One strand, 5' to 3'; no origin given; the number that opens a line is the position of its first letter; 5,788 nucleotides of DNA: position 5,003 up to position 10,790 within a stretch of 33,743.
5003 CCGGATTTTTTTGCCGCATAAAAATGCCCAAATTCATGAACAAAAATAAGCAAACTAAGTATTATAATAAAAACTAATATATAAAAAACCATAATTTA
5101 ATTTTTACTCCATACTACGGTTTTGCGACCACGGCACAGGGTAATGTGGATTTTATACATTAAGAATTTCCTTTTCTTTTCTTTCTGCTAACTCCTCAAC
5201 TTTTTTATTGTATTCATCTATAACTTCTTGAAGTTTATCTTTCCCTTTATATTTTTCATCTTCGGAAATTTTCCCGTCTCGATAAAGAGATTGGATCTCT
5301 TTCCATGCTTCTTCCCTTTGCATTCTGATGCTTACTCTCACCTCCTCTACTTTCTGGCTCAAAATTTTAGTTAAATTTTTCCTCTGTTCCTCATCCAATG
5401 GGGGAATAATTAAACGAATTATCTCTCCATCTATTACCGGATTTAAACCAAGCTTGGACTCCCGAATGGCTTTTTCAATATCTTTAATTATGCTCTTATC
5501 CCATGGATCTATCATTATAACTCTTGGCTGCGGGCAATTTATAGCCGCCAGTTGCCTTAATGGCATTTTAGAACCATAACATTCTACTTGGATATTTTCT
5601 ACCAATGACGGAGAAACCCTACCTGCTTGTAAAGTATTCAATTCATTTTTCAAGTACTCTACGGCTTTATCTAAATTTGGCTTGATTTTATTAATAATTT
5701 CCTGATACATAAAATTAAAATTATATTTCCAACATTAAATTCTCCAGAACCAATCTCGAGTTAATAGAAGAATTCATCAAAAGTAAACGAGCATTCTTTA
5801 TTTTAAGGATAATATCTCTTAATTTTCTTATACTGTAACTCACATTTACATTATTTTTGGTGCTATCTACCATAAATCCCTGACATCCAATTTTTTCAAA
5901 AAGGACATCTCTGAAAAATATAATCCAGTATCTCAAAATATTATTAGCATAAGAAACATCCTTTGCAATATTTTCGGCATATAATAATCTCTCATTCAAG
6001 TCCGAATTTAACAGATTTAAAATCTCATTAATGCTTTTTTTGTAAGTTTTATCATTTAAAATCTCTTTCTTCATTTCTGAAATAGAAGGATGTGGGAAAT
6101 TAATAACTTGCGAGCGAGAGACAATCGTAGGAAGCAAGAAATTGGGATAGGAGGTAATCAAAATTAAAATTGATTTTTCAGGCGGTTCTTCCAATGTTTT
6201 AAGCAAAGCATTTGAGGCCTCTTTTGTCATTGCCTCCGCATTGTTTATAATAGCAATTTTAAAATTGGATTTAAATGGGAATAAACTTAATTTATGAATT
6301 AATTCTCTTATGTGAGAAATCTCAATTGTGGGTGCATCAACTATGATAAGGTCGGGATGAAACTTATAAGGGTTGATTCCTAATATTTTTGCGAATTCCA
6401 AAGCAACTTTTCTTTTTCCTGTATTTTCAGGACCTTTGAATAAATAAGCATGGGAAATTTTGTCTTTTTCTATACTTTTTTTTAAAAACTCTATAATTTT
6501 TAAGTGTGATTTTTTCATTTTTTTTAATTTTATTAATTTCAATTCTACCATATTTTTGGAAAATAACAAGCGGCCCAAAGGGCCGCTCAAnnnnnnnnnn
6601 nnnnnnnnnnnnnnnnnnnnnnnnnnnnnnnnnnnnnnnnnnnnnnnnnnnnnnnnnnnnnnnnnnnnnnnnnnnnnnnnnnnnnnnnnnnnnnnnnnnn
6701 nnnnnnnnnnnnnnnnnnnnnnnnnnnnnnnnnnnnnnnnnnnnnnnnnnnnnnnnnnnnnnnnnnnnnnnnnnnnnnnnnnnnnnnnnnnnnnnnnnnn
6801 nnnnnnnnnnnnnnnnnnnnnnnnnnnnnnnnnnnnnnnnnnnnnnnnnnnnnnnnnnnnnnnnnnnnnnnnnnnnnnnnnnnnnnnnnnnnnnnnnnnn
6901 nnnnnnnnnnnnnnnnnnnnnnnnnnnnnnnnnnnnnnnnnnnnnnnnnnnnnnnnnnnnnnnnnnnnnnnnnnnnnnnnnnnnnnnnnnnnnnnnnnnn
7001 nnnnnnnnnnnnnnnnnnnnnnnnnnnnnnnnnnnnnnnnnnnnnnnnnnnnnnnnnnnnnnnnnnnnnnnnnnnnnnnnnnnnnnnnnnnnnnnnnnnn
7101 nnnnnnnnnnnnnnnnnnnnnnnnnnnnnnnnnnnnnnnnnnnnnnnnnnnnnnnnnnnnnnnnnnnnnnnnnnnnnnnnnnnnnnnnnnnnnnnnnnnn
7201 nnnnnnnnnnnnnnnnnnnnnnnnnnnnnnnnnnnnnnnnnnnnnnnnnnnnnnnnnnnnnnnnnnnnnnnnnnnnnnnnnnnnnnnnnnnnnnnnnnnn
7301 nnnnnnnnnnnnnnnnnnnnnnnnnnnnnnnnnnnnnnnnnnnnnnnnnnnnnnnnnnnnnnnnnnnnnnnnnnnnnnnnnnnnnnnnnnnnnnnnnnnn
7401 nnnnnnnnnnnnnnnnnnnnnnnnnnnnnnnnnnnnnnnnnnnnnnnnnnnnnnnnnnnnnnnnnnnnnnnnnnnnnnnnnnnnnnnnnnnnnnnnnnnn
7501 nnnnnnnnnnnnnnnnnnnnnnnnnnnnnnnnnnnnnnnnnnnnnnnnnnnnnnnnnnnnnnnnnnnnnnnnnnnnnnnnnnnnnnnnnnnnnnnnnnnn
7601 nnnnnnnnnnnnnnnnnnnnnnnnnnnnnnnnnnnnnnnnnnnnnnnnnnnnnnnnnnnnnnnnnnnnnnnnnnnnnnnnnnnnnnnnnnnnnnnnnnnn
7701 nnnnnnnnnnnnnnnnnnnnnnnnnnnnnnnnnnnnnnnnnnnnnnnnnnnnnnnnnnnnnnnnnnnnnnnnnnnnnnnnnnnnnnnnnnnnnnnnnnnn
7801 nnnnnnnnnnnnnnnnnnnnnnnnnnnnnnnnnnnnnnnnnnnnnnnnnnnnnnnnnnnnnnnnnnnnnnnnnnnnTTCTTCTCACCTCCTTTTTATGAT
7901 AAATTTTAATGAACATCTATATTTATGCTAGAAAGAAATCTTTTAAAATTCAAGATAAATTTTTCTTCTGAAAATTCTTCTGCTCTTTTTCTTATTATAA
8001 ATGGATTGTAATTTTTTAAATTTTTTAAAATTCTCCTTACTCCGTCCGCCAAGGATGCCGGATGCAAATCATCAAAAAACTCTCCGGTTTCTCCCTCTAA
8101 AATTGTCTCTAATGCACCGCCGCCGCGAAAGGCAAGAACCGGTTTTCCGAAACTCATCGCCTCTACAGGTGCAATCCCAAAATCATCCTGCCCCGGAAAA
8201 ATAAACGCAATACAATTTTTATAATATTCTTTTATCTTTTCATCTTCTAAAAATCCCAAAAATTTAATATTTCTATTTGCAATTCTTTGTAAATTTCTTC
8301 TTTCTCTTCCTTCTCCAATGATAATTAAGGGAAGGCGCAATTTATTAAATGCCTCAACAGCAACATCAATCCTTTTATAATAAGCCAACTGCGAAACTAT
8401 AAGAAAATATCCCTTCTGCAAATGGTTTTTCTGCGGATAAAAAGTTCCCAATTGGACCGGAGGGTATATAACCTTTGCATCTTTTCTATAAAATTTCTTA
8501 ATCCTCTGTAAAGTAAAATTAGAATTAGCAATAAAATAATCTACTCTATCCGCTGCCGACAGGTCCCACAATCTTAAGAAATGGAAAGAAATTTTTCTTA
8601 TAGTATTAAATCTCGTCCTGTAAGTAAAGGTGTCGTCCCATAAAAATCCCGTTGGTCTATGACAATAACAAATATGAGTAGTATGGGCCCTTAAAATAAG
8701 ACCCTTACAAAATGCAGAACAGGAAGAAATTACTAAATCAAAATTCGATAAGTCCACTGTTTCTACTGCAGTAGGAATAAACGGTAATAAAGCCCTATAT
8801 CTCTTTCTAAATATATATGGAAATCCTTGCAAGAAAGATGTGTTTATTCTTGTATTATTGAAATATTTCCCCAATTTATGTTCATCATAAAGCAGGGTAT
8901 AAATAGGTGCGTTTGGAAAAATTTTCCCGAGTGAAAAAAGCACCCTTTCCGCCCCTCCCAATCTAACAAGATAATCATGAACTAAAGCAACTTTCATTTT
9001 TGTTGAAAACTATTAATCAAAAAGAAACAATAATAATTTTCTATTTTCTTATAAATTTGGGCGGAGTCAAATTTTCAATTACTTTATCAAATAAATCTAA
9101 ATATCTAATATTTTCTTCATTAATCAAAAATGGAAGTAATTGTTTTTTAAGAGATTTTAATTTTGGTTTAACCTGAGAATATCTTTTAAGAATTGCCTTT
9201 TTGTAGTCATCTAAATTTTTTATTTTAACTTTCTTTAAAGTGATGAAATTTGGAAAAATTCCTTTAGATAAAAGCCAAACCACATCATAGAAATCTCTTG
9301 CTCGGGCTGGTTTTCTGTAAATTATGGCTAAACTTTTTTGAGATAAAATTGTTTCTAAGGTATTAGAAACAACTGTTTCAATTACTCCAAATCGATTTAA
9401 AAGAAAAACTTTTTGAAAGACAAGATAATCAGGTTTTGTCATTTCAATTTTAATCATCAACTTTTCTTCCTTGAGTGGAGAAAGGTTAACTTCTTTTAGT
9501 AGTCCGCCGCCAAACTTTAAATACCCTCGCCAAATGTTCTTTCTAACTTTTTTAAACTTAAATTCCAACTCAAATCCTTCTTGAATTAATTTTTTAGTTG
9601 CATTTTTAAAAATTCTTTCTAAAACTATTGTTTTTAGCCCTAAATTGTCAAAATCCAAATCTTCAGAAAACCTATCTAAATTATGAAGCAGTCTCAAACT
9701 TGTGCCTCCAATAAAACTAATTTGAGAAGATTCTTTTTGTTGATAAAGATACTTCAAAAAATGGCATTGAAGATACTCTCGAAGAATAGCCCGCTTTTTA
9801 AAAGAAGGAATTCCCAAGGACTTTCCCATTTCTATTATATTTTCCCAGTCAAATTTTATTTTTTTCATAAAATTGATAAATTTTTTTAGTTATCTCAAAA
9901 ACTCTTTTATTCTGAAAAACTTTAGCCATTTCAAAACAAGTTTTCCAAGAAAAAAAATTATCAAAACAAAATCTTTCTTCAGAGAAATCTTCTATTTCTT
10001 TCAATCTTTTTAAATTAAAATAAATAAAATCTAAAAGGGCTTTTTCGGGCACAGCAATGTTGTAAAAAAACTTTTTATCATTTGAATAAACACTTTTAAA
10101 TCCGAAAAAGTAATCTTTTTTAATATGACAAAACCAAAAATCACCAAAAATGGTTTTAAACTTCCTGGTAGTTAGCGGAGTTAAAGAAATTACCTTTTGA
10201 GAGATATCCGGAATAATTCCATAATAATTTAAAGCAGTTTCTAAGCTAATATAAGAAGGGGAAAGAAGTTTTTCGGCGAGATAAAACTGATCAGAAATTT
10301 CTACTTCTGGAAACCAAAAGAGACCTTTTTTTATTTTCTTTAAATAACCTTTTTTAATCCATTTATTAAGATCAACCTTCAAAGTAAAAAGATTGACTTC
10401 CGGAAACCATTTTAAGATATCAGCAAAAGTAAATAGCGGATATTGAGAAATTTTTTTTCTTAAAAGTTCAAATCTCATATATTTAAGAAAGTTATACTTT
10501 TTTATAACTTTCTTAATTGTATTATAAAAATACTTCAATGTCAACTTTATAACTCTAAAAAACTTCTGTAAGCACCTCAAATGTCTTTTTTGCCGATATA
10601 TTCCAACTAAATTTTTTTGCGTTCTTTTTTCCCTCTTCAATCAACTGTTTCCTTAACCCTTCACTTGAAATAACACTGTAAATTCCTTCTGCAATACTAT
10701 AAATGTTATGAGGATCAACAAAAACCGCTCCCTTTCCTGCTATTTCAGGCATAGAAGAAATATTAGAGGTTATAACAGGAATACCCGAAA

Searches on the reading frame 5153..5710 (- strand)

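Call 70: search_protein_families(library=pfam, proteins=[window:5153-5710:-], max_evalue=0.00001)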
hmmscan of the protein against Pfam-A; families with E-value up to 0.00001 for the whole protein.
window:5153-5710:- (185 aa): 1 family
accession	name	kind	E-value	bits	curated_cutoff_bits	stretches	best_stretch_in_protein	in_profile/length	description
PF01765.24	RRF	-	1.5e-56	191.2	29.7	1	20-183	1-164/164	Ribosome recycling factor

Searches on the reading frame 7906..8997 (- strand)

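Call 70: search_protein_families(library=pfam, proteins=[window:7906-8997:-], max_evalue=0.00001)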
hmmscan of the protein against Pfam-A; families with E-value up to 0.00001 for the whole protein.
window:7906-8997:- (363 aa): 3 families
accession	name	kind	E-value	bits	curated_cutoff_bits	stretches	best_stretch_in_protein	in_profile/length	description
PF00534.26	Glycos_transf_1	-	6.3e-29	101.1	26.4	1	193-334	13-166/172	Glycosyl transferases group 1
PF13692.12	Glyco_trans_1_4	-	9e-23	81.5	27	1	197-326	3-142/142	Glycosyl transferases group 1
PF13439.12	Glyco_transf_4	-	8.3e-11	42.6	28.5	1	14-182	2-167/170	Glycosyltransferase Family 4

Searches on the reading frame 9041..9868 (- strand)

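Call 70: search_protein_families(library=pfam, proteins=[window:9041-9868:-], max_evalue=0.00001)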
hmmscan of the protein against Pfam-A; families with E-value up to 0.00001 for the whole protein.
window:9041-9868:- (275 aa): 1 family
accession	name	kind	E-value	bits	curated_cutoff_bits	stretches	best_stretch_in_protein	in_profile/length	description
PF08843.17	AbiEii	-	1.5e-16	61.5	22.5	1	38-221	3-188/238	Nucleotidyl transferase AbiEii toxin, Type IV TA system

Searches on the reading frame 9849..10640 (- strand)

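Call 70: search_protein_families(library=pfam, proteins=[window:9849-10640:-], max_evalue=0.00001)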
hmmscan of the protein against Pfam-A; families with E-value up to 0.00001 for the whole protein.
window:9849-10640:- (263 aa): 0 families

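Call 82: search_protein_families(library=ncbifam, proteins=[window:9849-10640:-], max_evalue=0.01)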
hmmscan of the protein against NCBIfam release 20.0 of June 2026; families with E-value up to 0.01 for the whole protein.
window:9849-10640:- (263 aa): 1 family
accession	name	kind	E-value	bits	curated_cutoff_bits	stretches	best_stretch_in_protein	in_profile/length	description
NF047376.1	TAA_AbiEi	equivalog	2.6e-12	46.8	150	1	68-204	19-160/172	type IV toxin-antitoxin system AbiEi family antitoxin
